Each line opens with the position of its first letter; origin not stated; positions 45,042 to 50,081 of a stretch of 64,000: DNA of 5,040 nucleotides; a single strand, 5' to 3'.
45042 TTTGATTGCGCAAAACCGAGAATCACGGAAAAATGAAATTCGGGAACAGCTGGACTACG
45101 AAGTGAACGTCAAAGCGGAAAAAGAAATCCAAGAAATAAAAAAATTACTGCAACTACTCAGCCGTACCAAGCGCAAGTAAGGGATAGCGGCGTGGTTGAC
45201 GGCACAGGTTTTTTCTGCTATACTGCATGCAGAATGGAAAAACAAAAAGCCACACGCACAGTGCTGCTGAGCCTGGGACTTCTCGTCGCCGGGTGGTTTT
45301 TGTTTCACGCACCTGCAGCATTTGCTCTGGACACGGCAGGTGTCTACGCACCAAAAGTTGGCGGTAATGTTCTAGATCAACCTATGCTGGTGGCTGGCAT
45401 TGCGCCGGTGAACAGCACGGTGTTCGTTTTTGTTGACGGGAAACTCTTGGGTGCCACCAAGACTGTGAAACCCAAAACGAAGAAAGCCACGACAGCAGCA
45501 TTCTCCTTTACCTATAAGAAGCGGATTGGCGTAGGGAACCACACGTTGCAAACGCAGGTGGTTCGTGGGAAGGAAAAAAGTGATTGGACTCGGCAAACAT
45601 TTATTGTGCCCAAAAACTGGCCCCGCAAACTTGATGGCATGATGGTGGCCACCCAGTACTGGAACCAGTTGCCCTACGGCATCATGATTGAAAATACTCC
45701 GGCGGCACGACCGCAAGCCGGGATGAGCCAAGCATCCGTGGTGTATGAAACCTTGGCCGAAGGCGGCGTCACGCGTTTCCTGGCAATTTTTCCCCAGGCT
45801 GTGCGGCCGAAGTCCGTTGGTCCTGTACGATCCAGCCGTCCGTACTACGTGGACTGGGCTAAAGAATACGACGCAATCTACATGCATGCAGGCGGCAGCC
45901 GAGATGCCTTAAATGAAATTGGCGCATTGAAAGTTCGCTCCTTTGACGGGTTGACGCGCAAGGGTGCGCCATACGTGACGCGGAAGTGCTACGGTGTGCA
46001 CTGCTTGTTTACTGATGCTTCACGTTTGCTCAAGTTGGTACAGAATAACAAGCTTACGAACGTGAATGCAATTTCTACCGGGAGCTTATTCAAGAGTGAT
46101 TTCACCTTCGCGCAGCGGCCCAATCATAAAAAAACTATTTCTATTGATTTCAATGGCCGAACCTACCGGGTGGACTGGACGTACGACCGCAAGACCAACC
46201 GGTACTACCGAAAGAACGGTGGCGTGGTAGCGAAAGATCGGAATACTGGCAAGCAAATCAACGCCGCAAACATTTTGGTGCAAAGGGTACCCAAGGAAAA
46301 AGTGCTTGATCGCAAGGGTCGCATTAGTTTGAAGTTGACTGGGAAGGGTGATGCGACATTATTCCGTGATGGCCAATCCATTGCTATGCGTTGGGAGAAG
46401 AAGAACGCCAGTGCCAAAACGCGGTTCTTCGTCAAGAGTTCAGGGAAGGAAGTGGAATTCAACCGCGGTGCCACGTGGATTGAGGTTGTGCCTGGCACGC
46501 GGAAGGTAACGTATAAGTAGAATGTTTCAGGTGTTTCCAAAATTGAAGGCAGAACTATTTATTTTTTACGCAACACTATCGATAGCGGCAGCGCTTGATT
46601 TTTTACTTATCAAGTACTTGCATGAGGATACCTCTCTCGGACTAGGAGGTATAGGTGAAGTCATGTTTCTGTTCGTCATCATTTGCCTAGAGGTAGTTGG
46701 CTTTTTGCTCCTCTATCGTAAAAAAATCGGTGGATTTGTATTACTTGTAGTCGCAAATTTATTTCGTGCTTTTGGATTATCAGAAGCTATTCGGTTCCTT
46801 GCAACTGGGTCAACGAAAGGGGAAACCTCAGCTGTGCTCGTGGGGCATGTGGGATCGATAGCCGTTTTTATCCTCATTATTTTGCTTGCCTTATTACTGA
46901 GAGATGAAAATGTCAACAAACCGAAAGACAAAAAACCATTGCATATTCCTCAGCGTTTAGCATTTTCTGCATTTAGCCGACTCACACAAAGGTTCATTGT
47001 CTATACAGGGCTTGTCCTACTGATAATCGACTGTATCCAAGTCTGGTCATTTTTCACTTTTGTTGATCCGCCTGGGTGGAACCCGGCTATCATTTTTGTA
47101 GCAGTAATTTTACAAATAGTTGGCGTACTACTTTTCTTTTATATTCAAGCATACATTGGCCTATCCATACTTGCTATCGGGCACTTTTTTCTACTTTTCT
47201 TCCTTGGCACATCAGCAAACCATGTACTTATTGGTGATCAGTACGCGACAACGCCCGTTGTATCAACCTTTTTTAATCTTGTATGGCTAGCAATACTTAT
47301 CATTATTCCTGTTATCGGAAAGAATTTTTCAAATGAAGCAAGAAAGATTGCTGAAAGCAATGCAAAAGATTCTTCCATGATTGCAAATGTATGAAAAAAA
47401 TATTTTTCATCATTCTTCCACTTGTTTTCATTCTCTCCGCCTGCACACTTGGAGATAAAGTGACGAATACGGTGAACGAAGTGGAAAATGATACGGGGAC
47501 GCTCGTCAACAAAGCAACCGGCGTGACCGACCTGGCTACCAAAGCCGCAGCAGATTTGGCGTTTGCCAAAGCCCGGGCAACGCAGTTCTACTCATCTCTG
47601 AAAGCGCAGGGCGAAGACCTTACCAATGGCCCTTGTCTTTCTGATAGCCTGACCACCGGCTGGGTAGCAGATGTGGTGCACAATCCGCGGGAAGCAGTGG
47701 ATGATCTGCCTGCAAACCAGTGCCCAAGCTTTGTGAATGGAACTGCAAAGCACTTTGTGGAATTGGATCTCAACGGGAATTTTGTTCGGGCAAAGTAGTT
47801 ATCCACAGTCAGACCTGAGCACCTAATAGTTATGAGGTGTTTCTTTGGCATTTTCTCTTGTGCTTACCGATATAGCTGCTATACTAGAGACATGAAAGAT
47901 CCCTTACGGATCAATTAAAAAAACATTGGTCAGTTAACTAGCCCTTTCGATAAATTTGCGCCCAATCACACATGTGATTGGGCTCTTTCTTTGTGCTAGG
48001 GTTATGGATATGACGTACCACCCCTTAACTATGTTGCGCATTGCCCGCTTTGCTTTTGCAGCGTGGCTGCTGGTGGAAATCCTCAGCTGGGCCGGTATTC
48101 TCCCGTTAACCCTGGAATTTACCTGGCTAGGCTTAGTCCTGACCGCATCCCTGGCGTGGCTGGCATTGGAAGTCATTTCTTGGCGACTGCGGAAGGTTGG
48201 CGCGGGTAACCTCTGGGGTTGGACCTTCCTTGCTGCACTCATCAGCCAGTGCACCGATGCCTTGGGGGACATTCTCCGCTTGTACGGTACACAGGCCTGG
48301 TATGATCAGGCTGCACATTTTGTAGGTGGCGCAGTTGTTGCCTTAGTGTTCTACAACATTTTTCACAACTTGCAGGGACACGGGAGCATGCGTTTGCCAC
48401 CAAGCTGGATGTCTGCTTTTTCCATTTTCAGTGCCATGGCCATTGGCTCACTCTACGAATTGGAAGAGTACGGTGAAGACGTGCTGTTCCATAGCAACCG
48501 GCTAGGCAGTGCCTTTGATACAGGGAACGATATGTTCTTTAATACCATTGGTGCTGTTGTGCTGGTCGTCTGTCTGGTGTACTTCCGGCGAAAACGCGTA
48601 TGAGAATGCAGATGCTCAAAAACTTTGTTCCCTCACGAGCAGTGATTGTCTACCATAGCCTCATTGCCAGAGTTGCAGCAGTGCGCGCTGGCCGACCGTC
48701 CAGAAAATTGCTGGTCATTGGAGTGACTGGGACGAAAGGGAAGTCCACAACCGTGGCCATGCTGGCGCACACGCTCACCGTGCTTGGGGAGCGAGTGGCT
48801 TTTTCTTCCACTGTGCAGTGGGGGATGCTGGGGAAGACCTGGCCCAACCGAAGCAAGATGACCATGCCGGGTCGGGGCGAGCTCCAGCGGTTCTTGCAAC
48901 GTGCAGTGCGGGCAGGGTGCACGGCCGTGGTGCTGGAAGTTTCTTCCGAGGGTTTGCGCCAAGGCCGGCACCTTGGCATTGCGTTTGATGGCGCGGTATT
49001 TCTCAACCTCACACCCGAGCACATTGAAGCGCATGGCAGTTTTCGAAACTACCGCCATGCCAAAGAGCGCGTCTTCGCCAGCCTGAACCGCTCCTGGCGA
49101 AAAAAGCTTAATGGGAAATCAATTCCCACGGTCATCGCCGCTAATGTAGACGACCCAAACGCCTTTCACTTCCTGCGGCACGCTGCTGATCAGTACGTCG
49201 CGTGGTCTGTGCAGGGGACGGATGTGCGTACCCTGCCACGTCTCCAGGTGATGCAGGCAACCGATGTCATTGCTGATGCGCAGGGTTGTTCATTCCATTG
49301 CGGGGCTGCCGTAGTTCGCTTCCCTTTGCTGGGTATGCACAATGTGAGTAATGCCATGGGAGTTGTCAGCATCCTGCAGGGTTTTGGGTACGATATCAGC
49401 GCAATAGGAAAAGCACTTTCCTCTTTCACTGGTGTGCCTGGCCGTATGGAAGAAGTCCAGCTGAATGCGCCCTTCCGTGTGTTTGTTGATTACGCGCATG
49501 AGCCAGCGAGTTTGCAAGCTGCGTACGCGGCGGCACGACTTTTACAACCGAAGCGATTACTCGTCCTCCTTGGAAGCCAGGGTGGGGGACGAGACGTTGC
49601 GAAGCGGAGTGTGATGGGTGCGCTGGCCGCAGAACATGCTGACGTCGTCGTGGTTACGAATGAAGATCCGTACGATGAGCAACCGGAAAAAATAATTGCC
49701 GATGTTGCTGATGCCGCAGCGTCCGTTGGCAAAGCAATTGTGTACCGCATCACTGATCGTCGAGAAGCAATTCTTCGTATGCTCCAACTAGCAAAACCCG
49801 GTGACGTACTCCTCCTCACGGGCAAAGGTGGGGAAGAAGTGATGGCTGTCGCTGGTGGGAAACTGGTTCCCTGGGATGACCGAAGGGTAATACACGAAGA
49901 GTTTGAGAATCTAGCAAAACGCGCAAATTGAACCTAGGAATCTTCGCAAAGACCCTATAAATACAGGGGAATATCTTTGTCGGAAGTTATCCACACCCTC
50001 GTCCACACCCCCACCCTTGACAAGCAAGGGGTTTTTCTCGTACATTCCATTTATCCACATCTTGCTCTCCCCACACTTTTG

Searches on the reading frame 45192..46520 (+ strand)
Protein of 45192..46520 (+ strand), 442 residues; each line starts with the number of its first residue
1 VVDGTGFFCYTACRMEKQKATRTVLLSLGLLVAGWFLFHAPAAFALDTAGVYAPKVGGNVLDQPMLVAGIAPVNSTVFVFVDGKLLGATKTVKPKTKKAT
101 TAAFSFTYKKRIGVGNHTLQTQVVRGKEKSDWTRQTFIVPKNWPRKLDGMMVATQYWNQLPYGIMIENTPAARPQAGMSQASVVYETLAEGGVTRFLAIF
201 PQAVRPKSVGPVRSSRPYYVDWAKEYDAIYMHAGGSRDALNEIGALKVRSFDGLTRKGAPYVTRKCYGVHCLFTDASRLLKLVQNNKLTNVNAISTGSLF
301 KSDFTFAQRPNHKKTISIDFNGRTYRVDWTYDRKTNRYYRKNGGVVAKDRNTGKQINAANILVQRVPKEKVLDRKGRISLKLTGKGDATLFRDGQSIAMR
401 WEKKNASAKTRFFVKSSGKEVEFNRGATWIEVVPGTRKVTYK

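Call 68: search_protein_families(library=pfam, proteins=[window:45192-46520:+], max_evalue=0.001)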
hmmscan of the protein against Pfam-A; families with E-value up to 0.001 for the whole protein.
window:45192-46520:+ (442 aa): 2 families
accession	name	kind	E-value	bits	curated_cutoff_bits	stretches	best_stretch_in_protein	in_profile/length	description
PF11258.13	DUF3048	-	9.9e-40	136.5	25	1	149-287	3-146/148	Protein of unknown function (DUF3048) N-terminal domain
PF17479.7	DUF3048_C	-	1.5e-29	103.1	25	1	316-430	1-114/114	Protein of unknown function (DUF3048) C-terminal domain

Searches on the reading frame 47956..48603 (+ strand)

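Call 68: search_protein_families(library=pfam, proteins=[window:47956-48603:+], max_evalue=0.001)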
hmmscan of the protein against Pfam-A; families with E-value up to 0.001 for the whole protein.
window:47956-48603:+ (215 aa): 1 family
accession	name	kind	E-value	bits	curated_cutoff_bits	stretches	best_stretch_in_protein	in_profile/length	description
PF09997.14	DUF2238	-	3.7e-07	30.5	26.4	1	112-195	55-139/140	Predicted membrane protein (DUF2238)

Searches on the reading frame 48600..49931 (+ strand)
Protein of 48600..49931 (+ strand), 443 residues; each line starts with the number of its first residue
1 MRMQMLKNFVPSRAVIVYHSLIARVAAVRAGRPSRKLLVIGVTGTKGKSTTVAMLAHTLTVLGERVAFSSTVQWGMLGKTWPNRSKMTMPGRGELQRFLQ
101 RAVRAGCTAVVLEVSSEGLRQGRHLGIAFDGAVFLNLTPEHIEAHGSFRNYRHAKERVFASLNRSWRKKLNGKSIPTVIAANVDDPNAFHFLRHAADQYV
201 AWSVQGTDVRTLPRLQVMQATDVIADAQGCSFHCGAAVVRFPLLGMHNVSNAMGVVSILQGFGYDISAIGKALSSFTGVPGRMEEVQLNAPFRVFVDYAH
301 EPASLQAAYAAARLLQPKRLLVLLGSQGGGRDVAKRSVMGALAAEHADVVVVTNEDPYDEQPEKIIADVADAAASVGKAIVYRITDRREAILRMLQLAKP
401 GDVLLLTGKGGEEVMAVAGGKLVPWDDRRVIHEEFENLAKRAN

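Call 68: search_protein_families(library=pfam, proteins=[window:48600-49931:+], max_evalue=0.001)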
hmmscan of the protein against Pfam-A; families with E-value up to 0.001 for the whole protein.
window:48600-49931:+ (443 aa): 2 families
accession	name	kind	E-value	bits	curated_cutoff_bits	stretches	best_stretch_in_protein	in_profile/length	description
PF08245.18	Mur_ligase_M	-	5.8e-32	111.7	24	1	42-257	1-198/200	Mur ligase middle domain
PF02875.26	Mur_ligase_C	-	3.4e-28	99.5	28.4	1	281-410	1-127/127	Mur ligase, glutamate ligase domain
